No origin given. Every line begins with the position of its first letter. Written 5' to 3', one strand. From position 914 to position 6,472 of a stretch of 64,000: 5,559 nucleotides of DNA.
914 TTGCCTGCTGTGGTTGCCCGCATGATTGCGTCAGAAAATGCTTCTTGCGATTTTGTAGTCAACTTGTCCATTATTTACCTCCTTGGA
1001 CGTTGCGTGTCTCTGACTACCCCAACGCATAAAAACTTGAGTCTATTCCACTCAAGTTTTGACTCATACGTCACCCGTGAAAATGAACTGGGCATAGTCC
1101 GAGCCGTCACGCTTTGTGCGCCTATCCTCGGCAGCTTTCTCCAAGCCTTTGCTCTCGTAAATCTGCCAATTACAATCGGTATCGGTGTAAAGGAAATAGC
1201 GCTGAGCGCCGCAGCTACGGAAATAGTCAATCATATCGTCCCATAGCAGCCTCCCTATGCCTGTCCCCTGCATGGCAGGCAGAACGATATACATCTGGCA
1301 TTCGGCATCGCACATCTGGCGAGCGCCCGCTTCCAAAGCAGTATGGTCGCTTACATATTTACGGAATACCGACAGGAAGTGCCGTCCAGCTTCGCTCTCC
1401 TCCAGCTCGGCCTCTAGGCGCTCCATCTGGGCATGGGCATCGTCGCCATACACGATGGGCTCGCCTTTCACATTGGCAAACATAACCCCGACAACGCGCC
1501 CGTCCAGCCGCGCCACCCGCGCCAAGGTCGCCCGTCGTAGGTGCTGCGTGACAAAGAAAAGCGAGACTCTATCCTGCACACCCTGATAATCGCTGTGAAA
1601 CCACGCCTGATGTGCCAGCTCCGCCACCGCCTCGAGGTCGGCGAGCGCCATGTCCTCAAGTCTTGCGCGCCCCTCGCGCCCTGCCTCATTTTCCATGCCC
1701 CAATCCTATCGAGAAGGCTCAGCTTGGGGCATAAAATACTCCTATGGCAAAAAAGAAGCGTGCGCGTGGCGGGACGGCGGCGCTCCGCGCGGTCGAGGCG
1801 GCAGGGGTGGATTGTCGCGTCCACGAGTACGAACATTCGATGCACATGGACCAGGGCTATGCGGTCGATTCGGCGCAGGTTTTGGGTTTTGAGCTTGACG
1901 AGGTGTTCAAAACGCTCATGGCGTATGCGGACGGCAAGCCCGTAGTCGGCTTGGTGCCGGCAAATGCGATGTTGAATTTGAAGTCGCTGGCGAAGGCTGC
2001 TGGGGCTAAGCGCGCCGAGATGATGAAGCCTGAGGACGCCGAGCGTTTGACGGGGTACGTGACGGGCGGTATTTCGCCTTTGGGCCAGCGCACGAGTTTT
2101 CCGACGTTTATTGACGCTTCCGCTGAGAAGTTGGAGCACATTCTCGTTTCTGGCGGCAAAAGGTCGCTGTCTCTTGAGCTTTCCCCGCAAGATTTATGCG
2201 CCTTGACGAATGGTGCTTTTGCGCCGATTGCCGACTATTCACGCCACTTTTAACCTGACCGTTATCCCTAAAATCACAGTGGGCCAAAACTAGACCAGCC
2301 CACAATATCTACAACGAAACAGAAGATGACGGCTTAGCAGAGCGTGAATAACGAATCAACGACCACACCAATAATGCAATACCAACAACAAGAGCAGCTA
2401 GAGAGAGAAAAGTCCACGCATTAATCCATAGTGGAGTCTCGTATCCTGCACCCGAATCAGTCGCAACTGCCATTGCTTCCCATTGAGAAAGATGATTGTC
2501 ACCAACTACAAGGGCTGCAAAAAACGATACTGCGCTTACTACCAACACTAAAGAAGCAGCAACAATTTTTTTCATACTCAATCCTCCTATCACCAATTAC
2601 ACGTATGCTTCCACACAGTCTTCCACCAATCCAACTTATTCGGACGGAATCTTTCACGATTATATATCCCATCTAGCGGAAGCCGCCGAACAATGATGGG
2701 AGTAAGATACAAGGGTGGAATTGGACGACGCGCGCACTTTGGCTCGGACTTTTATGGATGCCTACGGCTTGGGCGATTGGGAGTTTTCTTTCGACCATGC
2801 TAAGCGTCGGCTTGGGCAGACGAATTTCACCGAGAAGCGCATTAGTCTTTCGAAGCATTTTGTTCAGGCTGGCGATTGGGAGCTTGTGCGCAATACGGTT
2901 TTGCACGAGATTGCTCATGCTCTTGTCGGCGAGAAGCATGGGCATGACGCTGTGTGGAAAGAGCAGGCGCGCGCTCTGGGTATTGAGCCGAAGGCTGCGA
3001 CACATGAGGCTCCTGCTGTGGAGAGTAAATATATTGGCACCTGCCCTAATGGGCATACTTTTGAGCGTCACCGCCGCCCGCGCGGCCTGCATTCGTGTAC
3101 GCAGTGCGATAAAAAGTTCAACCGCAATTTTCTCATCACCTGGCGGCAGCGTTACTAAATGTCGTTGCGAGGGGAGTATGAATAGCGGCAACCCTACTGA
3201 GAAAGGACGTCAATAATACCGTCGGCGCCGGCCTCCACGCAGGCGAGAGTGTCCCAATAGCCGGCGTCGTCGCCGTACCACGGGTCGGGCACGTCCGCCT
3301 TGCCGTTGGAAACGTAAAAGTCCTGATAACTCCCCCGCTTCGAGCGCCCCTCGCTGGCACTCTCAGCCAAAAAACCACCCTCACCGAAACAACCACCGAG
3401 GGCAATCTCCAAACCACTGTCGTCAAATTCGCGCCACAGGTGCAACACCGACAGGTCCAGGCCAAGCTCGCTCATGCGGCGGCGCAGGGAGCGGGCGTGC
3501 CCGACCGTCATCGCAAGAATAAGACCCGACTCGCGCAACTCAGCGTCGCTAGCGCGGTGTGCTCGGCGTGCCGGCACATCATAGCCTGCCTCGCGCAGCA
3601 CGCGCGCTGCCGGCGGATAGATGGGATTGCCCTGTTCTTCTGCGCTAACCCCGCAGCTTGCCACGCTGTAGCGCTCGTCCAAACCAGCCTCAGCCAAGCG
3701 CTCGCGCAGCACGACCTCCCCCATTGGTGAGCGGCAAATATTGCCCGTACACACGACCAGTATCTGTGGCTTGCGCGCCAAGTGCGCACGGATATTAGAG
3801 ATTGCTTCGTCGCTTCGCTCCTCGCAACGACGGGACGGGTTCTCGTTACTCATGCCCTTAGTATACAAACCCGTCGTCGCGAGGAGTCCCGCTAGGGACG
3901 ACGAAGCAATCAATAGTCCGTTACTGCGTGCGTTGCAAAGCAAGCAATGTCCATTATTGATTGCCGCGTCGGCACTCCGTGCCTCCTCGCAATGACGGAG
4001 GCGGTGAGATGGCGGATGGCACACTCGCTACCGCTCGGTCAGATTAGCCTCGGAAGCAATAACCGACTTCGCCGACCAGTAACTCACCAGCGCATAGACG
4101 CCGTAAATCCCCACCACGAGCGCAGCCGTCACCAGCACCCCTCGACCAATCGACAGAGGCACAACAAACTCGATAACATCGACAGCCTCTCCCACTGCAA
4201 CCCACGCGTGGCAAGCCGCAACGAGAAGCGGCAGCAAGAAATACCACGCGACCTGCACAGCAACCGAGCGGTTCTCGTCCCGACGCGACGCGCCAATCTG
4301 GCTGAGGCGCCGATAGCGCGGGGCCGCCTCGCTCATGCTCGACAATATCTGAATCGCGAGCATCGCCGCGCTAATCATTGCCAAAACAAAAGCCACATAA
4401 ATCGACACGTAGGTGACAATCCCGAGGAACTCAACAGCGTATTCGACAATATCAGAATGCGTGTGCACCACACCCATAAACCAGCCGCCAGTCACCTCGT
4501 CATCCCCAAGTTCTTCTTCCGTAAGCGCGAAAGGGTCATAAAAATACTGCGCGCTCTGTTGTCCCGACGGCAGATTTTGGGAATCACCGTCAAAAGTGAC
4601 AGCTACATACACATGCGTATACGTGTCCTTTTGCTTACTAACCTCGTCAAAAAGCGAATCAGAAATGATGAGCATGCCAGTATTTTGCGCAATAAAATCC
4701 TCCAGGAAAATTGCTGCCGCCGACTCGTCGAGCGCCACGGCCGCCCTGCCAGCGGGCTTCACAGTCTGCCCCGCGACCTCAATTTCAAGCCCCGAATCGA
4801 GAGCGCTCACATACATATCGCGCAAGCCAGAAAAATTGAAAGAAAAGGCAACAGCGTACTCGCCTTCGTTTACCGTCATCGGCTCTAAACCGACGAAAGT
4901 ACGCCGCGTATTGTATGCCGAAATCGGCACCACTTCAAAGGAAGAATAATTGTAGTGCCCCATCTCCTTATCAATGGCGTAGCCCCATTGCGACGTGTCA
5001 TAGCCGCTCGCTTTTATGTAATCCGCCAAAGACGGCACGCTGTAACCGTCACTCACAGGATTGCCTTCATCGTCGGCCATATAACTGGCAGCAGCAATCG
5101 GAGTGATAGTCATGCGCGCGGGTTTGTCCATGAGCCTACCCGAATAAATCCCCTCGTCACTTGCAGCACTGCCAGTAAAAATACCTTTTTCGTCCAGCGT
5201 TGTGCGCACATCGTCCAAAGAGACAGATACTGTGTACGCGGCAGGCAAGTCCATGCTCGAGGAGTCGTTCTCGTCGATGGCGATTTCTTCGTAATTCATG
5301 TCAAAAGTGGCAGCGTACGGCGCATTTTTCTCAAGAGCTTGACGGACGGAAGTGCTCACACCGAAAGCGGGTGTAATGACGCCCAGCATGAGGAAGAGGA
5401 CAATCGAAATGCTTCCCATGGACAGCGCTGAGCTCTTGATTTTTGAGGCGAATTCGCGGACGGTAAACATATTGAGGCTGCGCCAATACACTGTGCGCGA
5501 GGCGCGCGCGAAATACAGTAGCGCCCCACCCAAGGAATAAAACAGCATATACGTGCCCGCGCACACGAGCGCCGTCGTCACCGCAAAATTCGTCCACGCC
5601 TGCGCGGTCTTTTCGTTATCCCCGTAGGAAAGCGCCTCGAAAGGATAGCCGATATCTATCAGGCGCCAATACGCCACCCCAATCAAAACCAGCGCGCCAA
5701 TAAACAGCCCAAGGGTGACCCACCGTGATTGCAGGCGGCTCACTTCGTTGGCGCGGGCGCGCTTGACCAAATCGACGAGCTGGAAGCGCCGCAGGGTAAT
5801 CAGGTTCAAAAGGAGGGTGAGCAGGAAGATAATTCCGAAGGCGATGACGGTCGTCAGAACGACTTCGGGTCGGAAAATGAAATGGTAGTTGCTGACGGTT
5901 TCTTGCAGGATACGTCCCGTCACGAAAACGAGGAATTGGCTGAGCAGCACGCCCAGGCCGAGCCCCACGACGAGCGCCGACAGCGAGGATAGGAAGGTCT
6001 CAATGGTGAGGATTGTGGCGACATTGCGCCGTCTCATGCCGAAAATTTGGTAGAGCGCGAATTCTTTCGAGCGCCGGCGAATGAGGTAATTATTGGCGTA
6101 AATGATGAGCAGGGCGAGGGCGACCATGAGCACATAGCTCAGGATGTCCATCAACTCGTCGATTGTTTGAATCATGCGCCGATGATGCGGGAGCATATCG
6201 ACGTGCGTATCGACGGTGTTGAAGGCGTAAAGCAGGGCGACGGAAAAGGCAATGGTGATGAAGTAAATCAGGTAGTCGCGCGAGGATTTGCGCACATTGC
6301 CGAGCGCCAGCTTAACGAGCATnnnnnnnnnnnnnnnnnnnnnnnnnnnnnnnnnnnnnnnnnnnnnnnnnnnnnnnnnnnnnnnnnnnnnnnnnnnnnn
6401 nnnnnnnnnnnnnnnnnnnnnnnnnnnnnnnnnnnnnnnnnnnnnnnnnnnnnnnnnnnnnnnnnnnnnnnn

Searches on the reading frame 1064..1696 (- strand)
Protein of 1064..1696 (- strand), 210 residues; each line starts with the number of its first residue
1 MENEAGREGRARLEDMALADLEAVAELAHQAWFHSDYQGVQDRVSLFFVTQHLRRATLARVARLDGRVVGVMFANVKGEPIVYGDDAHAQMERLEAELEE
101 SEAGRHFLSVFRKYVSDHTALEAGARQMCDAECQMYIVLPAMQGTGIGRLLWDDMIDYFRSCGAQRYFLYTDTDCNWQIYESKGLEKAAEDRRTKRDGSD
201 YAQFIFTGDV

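Call 8: search_protein_families(library=pfam, proteins=[window:1064-1696:-])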
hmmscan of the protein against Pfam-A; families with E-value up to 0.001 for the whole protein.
window:1064-1696:- (210 aa): 3 families
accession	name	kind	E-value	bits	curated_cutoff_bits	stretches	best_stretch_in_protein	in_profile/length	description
PF00583.31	Acetyltransf_1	-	5.5e-08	33.5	20.7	1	130-176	59-104/116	Acetyltransferase (GNAT) family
PF13673.13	Acetyltransf_10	-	1.6e-06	28.5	23.6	1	132-200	53-120/128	Acetyltransferase (GNAT) domain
PF13508.13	Acetyltransf_7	-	0.00087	20.1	27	0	131-184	30-81/84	Acetyltransferase (GNAT) domain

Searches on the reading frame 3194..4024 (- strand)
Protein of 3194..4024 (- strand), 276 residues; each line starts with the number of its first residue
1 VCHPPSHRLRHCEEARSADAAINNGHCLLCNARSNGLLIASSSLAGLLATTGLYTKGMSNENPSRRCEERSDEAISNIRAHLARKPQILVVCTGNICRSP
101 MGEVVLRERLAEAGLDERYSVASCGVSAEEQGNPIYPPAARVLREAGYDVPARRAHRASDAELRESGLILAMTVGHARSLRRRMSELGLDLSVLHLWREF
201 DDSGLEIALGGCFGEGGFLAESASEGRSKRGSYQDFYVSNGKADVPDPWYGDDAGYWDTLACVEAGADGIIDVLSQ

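Call 8: search_protein_families(library=pfam, proteins=[window:3194-4024:-])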
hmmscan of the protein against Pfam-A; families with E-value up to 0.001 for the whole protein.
window:3194-4024:- (276 aa): 1 family
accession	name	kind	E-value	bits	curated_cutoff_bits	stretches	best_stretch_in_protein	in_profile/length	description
PF01451.26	LMWPc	-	1e-24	87.8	23.2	1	88-186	1-98/144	Low molecular weight phosphotyrosine protein phosphatase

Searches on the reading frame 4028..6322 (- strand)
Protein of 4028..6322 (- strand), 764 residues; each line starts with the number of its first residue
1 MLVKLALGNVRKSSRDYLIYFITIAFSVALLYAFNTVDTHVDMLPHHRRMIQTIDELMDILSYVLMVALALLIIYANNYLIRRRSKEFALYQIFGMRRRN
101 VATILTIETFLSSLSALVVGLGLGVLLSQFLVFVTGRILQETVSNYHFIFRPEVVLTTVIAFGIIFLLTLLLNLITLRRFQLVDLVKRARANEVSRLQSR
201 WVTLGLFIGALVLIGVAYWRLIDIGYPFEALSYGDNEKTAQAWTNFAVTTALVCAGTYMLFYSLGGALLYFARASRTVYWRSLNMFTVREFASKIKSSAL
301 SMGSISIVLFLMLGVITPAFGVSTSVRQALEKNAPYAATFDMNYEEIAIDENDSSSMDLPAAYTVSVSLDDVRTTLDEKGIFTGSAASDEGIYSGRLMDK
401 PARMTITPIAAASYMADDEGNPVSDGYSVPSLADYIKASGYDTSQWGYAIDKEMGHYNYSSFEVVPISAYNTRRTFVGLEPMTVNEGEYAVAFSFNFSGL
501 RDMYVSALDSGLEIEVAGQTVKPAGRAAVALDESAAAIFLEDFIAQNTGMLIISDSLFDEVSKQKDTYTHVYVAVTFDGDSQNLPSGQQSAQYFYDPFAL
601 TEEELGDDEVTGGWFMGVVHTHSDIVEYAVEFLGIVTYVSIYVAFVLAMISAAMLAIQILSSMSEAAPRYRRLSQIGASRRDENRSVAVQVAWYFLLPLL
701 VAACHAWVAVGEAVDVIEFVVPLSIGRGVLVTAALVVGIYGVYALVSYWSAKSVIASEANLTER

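Call 8: search_protein_families(library=pfam, proteins=[window:4028-6322:-])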
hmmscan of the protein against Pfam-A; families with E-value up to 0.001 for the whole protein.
window:4028-6322:- (764 aa): 1 family
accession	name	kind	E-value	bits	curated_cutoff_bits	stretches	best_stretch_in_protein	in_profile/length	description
PF02687.27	FtsX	-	3e-12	47.1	25.5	1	60-180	2-118/120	FtsX-like permease C-terminal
